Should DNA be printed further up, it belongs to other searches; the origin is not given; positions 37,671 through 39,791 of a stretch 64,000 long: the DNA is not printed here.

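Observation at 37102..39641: OLD-family ATPase/TOPRIM nuclease without a helicase partner, adjacent to a Zn-ribbon DUF4145 (HEPN-like) protein: candidate two-gene defence module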

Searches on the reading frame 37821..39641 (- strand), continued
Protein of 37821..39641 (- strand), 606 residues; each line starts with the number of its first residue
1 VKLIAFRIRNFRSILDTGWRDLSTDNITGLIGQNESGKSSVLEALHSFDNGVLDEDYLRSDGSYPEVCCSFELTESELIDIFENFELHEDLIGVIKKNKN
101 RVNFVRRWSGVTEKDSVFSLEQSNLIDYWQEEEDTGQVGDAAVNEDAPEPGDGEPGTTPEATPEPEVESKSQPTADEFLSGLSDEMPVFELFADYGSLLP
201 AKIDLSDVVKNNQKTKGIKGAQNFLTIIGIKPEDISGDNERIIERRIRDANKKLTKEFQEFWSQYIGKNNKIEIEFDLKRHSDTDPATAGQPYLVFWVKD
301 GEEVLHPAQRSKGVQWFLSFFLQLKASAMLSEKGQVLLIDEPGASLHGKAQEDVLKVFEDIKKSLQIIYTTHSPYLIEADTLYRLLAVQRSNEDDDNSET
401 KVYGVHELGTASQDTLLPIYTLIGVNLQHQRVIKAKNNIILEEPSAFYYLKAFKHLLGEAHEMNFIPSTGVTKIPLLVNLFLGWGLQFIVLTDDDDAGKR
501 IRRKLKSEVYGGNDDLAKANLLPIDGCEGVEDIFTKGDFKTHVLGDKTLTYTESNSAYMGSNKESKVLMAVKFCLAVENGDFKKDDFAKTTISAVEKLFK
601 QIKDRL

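Call 58: search_protein_families(library=padloc, proteins=[L130:5132-5806:+, L134:183-1067:+, L134:1102-2982:+, L130:3273-5126:+, L118:7371-7955:+, L164:2769-4004:+, L119:4250-4705:-, L121:4364-4810:+], max_evalue=0.001)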
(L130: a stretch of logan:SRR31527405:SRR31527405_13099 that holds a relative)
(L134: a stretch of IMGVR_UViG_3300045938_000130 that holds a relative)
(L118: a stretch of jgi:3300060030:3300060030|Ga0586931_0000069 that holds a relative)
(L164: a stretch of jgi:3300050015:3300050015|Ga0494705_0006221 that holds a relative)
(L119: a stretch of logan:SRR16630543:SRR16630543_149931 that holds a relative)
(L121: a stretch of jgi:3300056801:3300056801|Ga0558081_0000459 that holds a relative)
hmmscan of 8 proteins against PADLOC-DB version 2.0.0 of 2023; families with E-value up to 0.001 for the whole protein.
L130:5132-5806:+ (224 aa): 1 family
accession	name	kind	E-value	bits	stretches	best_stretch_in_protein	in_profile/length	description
PDLC04109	PD-T7-4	-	8.5e-10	36.4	1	17-208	8-186/211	-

L134:183-1067:+ (294 aa): 2 families
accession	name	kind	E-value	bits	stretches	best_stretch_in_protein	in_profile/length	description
PDLC04109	PD-T7-4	-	2.2e-75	250.8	2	110-282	36-208/211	-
PDLC04472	PDC-M16A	-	0.00084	15.8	0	208-275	76-144/930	-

L134:1102-2982:+ (626 aa): 105 families (the best 25 are shown)
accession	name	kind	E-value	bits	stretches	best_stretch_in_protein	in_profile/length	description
PDLC02979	AriA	-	9.6e-17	59.8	1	1-387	1-372/373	-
PDLC00067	GajA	-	1.7e-16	57.9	2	5-62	7-63/604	AAA ATPase domain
PDLC02335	AbiLi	-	1.8e-16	58.1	1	3-402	50-254/326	AbiLi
PDLC02980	AriA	-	5.4e-15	54.1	1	27-389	1-304/304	-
PDLC00271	PtuA1|PtuA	-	2.5e-14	51.6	2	1-146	1-130/421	AAA ATPase domain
PDLC04135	mad3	-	3.8e-14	51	1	6-402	5-340/374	mads_3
PDLC00278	PtuA1|PtuA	-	3.5e-13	47.6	1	5-114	5-106/436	AAA ATPase domain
PDLC00099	GajA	-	5e-13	46.9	2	24-60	28-64/626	AAA ATPase domain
PDLC00096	GajA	-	7.1e-13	46.1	2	312-401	254-350/630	AAA ATPase domain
PDLC02358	Old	-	9.3e-13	45.8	2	3-71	4-69/578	Old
PDLC00091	GajA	-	9.7e-13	45.8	2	1-68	1-66/627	AAA ATPase domain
PDLC02913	ATPase_I-A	-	4e-12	44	1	5-87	56-137/508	-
PDLC00284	PtuA1|PtuA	-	5e-12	43.4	2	349-446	396-491/545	AAA ATPase domain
PDLC00289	PtuA1|PtuA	-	8.5e-12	42.8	2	347-446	251-348/404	AAA ATPase domain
PDLC00310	PtuA1|PtuA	-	1.3e-11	42.2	1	6-88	6-84/443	AAA ATPase domain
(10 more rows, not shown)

L130:3273-5126:+ (617 aa): 113 families (the best 25 are shown)
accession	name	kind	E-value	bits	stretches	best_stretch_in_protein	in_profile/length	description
PDLC02979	AriA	-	2.2e-23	81.6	2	247-388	241-373/373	-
PDLC02358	Old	-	9.2e-22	75.5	2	334-541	274-483/578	Old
PDLC02980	AriA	-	2.4e-20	71.7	2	261-389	165-304/304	-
PDLC02335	AbiLi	-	5.1e-18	63.2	1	2-393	49-243/326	AbiLi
PDLC04135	mad3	-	2e-14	51.9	1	3-402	2-340/374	mads_3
PDLC03878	NsnB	-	2.3e-14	51.9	1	255-391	158-284/345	-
PDLC02915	ATPase-Toprim_I-B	-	3e-13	47.4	2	344-389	255-300/623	-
PDLC00067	GajA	-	1.3e-12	45.1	2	346-556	306-513/604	AAA ATPase domain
PDLC00278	PtuA1|PtuA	-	8.1e-12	43.1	1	335-409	279-352/436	AAA ATPase domain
PDLC00062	GajA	-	9.1e-12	42.2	1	327-406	285-362/639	AAA ATPase domain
PDLC00298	PtuA1|PtuA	-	2e-11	41.6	1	340-403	277-340/423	AAA ATPase domain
PDLC00271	PtuA1|PtuA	-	2.1e-11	42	1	346-402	280-336/421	AAA ATPase domain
PDLC00289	PtuA1|PtuA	-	2.3e-11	41.4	1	332-401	236-305/404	AAA ATPase domain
PDLC04164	AriA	-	2.6e-11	41.5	1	300-387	162-235/253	-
PDLC04178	HEC-01A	-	2.6e-11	41.2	1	342-401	285-346/399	-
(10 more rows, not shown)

L118:7371-7955:+ (194 aa): 0 families

L164:2769-4004:+ (411 aa): 0 families

L119:4250-4705:- (151 aa): 0 families

L121:4364-4810:+ (148 aa): 2 families
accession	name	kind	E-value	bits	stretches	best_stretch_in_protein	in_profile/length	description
PDLC03924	MkoC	-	4.6e-12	42.9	1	11-129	989-1111/1136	-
PDLC03922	MkoB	-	7.3e-07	26.8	1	17-139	314-439/610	-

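Call 60: find_related_loci(query=L134:183-1067:+, collection=viral_contigs, flank=5000)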
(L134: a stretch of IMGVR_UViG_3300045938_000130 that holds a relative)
Query L134:183-1067:+ (294 aa) in viral_contigs; peptide patterns used: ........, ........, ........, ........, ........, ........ (x = any residue, [..] = any of these).
6 stretches matched a pattern; 1 encode a relative of the query (tblastn E <= 1e-3); 1 distinct loci.
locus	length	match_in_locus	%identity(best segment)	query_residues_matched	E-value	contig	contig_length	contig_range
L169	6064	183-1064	100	1-294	0e+0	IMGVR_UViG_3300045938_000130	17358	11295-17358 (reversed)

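Call 64: find_related_loci(query=A4, collection=viral_contigs, flank=4000)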
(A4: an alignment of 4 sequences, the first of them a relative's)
Query A4 (294 aa) in viral_contigs; peptide patterns used: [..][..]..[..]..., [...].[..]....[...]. (x = any residue, [..] = any of these).
119 stretches matched a pattern; 87 encode a relative of the query (tblastn E <= 1e-3); the best 80 are kept; 80 distinct loci.
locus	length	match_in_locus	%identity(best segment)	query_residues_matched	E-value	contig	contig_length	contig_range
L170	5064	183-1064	100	1-294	0e+0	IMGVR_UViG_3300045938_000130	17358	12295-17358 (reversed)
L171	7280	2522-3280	46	24-281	1e-72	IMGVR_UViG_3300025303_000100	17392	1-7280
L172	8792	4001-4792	45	19-283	2e-69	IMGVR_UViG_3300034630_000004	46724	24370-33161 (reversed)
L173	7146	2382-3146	42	24-283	6e-68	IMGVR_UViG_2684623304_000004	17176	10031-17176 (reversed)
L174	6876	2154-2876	44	25-270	6e-66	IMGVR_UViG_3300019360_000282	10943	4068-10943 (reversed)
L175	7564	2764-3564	44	20-281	2e-65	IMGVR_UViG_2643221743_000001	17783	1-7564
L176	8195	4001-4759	42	25-281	8e-65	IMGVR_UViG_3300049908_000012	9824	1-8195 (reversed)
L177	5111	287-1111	41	3-281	1e-63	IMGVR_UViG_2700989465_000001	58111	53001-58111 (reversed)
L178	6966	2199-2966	43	24-281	7e-63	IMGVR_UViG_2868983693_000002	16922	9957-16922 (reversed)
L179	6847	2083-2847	43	25-283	5e-62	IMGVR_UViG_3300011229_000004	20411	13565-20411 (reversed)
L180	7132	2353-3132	40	24-283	8e-61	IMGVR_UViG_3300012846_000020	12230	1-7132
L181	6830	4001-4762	41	18-283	8e-60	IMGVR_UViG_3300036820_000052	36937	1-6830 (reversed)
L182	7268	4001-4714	41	25-281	4e-57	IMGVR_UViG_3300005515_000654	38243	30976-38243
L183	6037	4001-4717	40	26-281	2e-56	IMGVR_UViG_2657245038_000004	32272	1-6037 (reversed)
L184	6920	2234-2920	40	23-283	5e-55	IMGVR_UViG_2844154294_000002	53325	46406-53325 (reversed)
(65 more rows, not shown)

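Call 74: search_protein_families(library=pfam, proteins=[L058:4562-5392:+, L068:9433-9807:-, L054:1679-5023:+, L023:5986-8304:+, L130:5132-5806:+, L134:183-1067:+, L134:1102-2982:+], max_evalue=0.001)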
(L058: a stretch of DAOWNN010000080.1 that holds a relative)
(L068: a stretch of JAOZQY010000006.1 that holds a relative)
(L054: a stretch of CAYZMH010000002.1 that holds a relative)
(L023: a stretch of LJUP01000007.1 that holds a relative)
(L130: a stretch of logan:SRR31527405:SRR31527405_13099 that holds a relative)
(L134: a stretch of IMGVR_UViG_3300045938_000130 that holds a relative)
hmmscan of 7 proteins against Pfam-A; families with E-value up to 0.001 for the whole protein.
L058:4562-5392:+ (276 aa): 1 family
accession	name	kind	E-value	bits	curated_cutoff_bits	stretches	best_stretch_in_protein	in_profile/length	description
PF07228.17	SpoIIE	-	7.7e-19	68.8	25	1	80-275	5-190/192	Stage II sporulation protein E (SpoIIE)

L068:9433-9807:- (124 aa): 1 family
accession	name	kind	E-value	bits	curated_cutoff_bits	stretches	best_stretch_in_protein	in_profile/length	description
PF09345.15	SiaC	-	1.1e-30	106.2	24.5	1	8-122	3-119/120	SiaC family regulatory phosphoprotein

L054:1679-5023:+ (1114 aa): 3 families
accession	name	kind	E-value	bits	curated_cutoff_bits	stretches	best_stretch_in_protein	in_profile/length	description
PF07228.17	SpoIIE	-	1.7e-11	44.9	25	1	884-1109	2-191/192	Stage II sporulation protein E (SpoIIE)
PF07495.19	Y_Y_Y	-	4.2e-09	36.6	26.6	1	717-769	3-55/65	Y_Y_Y domain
PF07494.17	Reg_prop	-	5.8e-06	26.3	20.4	0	481-497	6-22/24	Two component regulator propeller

L023:5986-8304:+ (772 aa): 3 families
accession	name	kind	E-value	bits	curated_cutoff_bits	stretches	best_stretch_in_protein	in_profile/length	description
PF13175.12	AAA_15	-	6.7e-21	75.8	32.1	1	1-543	1-374/374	AAA ATPase domain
PF13304.12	AAA_21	-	6.7e-14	53.1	27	1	305-544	73-304/304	AAA domain, putative AbiEii toxin, Type IV TA system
PF02463.25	SMC_N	-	2.5e-08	34.1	40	1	4-556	3-216/220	RecF/RecN/SMC N terminal domain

L130:5132-5806:+ (224 aa): 1 family
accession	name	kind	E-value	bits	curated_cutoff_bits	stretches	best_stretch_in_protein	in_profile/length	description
PF13643.11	DUF4145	-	7.4e-15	55.2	23.1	1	109-197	3-88/88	Domain of unknown function (DUF4145)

L134:183-1067:+ (294 aa): 1 family
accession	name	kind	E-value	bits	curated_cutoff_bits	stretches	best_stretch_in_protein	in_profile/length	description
PF13643.11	DUF4145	-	7.9e-14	51.9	23.1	1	161-244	1-86/88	Domain of unknown function (DUF4145)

L134:1102-2982:+ (626 aa): 4 families
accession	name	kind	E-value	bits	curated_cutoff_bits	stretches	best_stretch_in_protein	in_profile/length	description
PF13175.12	AAA_15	-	4.7e-14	53.2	32.1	1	1-387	1-373/374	AAA ATPase domain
PF13304.12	AAA_21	-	2e-13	51.6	27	1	27-389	1-304/304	AAA domain, putative AbiEii toxin, Type IV TA system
PF02463.25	SMC_N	-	2.2e-09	37.5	40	1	6-397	5-209/220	RecF/RecN/SMC N terminal domain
PF13476.12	AAA_23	-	1.3e-08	36.1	27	1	7-158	3-142/201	AAA domain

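Call 76: predict_structure(alignment_id=A1)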
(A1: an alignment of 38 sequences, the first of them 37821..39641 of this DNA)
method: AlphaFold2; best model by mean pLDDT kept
length: 606 residues; sequences in the alignment: 38
mean_pLDDT: 83.5   pTM: 0.63
mean pLDDT of the five models: 83.5, 83.4, 83.4, 81.8, 80.6
residues with pLDDT >= 90: 244; 70-90: 290; 50-70: 30; < 50: 42
segments of 3 or more residues with pLDDT < 50: 133-167, 425-431
pLDDT, mean of each block of 10 residues (from residue 1): 96 95 93 91 96 91 95 90 82 85 95 91 82 39 35 38 48 86 91 88 90 87 88 77 84 86 63 87 85 88 83 87 88 86 81 89 92 84 88 84 78 78 49 75 91 93 83 78 77 93 90 88 92 95 89 91 83 90 94 96 92
secondary structure, 60 per line:
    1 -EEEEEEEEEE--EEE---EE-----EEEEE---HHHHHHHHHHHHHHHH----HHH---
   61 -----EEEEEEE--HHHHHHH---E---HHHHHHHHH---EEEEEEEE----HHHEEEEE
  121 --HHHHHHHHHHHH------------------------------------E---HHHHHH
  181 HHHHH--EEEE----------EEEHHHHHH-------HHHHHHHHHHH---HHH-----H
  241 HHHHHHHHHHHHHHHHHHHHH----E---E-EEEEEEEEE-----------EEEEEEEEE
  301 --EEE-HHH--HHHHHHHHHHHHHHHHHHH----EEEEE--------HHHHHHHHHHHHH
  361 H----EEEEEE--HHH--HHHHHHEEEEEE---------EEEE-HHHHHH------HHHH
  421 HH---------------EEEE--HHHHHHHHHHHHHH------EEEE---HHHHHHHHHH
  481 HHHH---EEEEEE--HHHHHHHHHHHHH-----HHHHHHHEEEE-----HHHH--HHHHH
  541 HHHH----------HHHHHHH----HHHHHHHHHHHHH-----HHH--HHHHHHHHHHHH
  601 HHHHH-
elements in order: E2-11 E14-16 E27-31 H35-50 E66-72 H75-81 H89-97 E101-108 E116-120 H123-134 H175-185 E188-191 E202-204 H205-210 H218-228 H240-261 E272-280 E292-300 E303-305 H312-330 E335-339 H348-361 E366-371 H379-384 E385-390 E400-403 H405-410 H417-422 E438-441 H444-457 E464-467 H471-484 E488-493 H496-508 H514-520 E521-524 H530-533 H536-544 H555-561 H566-578 H589-605

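Call 79: fold_search(model_id=the predicted structure, library=pdb)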
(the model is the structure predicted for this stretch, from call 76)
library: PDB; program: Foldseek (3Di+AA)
matches with E <= 10: 1088; with E <= 0.001: 170
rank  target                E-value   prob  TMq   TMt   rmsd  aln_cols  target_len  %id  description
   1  8u7i_A                6.6e-16  1.00  0.34  0.33  20.9       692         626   15  Structure of the phage immune evasion protein Gad1 bound to the Gabija GajAB complex (released 2023-11-22)
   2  8x5i_D                1.1e-14  1.00  0.34  0.36  20.2       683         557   17  Structure of ATP/Mg2+ bound Gabija GajA (released 2024-02-28)
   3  8sm3_A                3.5e-14  1.00  0.33  0.35  20.3       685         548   14  Structure of Bacillus cereus VD045 Gabija GajA-GajB Complex (released 2023-11-22)
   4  8x5i_B                3.7e-14  1.00  0.33  0.35  20.6       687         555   15  Structure of ATP/Mg2+ bound Gabija GajA (released 2024-02-28)
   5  6p74                  6.1e-13  1.00  0.31  0.36  21.0       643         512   16  OLD nuclease from Thermus Scotoductus (released 2020-01-29)
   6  9nnk_C                6.9e-12  1.00  0.33  0.36  16.2       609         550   14  Cryo-EM structure of Retron-displaced free PtuAB complex, PtuA:PtuB (4:2) (released 2025-10-08)
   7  9kjy_E                1.5e-11  1.00  0.35  0.40  11.9       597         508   14  Cryo-EM structure of the Retron-Eco7 complex (state 2) (released 2025-11-12)
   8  4i99_B                2.1e-11  1.00  0.35  0.60   8.2       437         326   15  Crystal structure of the SmcHead bound to the C-winged helix domain of ScpA (released 2013-01-30)
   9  9nnb_D                2.7e-11  1.00  0.38  0.44  11.4       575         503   15  Cryo-EM structure of the Retron Ec78 complex, PtuA:PtuB:RT (4:2:1) (released 2025-10-08)
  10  9kjx_E                4.0e-11  1.00  0.34  0.39  13.4       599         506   14  Cryo-EM structure of the Retron-Eco7 complex (state 1) (released 2025-11-12)
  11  9nnb_F                5.0e-11  1.00  0.37  0.42  11.7       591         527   14  Cryo-EM structure of the Retron Ec78 complex, PtuA:PtuB:RT (4:2:1) (released 2025-10-08)
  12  8eea_D                5.6e-11  1.00  0.38  0.48  13.5       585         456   12  Structure of E.coli Septu (PtuAB) complex (released 2023-12-27)
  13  9kk2_E                5.9e-11  1.00  0.34  0.39  12.0       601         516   14  Cryo-EM structure of the Retron-Eco7 complex (state 5) (released 2025-11-12)
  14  8eea_B                6.6e-11  1.00  0.35  0.54  11.7       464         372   12  Structure of E.coli Septu (PtuAB) complex (released 2023-12-27)
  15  4i99_A                8.7e-11  1.00  0.33  0.57   8.2       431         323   15  Crystal structure of the SmcHead bound to the C-winged helix domain of ScpA (released 2013-01-30)
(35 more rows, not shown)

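Call 81: find_encoding_contigs(protein=P0007, flank=4000, max_places=2)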
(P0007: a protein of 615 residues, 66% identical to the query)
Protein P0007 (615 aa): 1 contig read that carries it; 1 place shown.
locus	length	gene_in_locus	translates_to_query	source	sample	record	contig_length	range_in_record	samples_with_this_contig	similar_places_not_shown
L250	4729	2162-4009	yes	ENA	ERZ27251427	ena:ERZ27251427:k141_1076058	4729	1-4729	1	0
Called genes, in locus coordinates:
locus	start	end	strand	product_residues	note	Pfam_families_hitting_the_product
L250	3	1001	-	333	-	?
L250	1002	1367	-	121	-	-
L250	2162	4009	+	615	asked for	PF02463:SMC_N, PF13175:AAA_15, PF13476:AAA_23 (weak), PF13304:AAA_21, PF13175:AAA_15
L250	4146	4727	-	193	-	?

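Call 82: find_encoding_contigs(protein=P0010, flank=4000, max_places=2)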
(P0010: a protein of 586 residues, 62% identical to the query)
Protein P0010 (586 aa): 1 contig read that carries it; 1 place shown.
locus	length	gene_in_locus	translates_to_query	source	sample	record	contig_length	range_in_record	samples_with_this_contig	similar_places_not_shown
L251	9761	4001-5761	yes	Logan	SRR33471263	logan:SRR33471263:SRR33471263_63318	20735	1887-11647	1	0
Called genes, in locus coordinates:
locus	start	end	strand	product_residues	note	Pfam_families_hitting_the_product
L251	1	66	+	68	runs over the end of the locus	-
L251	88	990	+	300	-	PF18765:Polbeta (weak), PF13228:DUF4037 (weak)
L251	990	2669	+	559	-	PF00282:Pyridoxal_deC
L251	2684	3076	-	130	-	-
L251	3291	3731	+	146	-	PF00293:NUDIX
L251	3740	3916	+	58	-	-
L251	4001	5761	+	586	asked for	PF02463:SMC_N (faint), PF13175:AAA_15, PF13476:AAA_23 (faint), PF13175:AAA_15, PF13304:AAA_21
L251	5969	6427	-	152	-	PF00856:SET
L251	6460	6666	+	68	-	-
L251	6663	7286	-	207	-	-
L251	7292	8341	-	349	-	PF03235:GmrSD_N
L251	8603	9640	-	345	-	-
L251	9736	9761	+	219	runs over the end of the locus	PF06414:Zeta_toxin (weak), PF00004:AAA (faint), PF01583:APS_kinase (weak), PF08433:KTI12 (weak), PF13671:AAA_33, PF13207:AAA_17 (faint)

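Call 85: search_protein_families(library=pfam, proteins=[L152:3464-3760:+, L153:4139-4369:+, L129:3556-3816:+, L250:4146-4727:-, L250:1002-1367:-, L163:5166-5378:-, L118:6864-7070:-, L119:6832-7086:-, L251:5969-6427:-], max_evalue=0.01)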
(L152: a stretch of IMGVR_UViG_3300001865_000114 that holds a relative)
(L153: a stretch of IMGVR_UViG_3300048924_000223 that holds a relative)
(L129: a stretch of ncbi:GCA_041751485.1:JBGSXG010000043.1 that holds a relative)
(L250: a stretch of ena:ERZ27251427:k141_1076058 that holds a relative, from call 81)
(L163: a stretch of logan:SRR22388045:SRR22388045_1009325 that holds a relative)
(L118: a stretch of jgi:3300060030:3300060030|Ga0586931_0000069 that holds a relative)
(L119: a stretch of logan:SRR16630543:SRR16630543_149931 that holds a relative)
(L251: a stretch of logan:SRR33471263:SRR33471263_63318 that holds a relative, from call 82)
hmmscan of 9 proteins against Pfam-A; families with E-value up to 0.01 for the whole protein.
L152:3464-3760:+ (98 aa): 3 families
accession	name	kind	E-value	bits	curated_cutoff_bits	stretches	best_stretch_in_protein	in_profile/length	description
PF04606.18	Ogr_Delta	-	1.1e-19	70.5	26.3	1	28-74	1-47/47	Ogr/Delta-like zinc finger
PF12760.12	Zn_ribbon_IS1595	-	0.0056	17.1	25.4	1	24-62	16-45/46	Transposase zinc-ribbon domain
PF13561.12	adh_short_C2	-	0.0081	16.2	27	1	33-87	77-132/236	Enoyl-(Acyl carrier protein) reductase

L153:4139-4369:+ (76 aa): 1 family
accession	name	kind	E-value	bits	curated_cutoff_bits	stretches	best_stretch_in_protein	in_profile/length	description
PF04606.18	Ogr_Delta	-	6.3e-20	71.3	26.3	1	6-52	1-47/47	Ogr/Delta-like zinc finger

L129:3556-3816:+ (87 aa): 0 families

L250:4146-4727:- (193 aa): 3 families
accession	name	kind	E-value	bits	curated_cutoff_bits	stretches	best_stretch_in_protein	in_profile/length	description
PF13616.12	Rotamase_3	-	6.2e-14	53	22.5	1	69-154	32-115/116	PPIC-type PPIASE domain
PF00639.27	Rotamase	-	1.6e-12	48.6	21.7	1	70-152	15-96/97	PPIC-type PPIASE domain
PF13145.12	Rotamase_2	-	1.8e-09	38.9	27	1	41-158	6-112/121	PPIC-type PPIASE domain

L250:1002-1367:- (121 aa): 1 family
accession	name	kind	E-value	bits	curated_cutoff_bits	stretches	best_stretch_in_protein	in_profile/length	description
PF11992.13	TgpA_N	-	0.0021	17.5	30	1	15-109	46-119/333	TgpA N-terminal domain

L163:5166-5378:- (70 aa): 0 families

L118:6864-7070:- (68 aa): 0 families

L119:6832-7086:- (84 aa): 0 families

L251:5969-6427:- (152 aa): 1 family
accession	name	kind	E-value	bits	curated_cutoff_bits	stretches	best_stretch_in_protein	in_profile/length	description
PF00856.33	SET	-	2.4e-12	47.7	22.4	1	15-103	1-105/105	SET domain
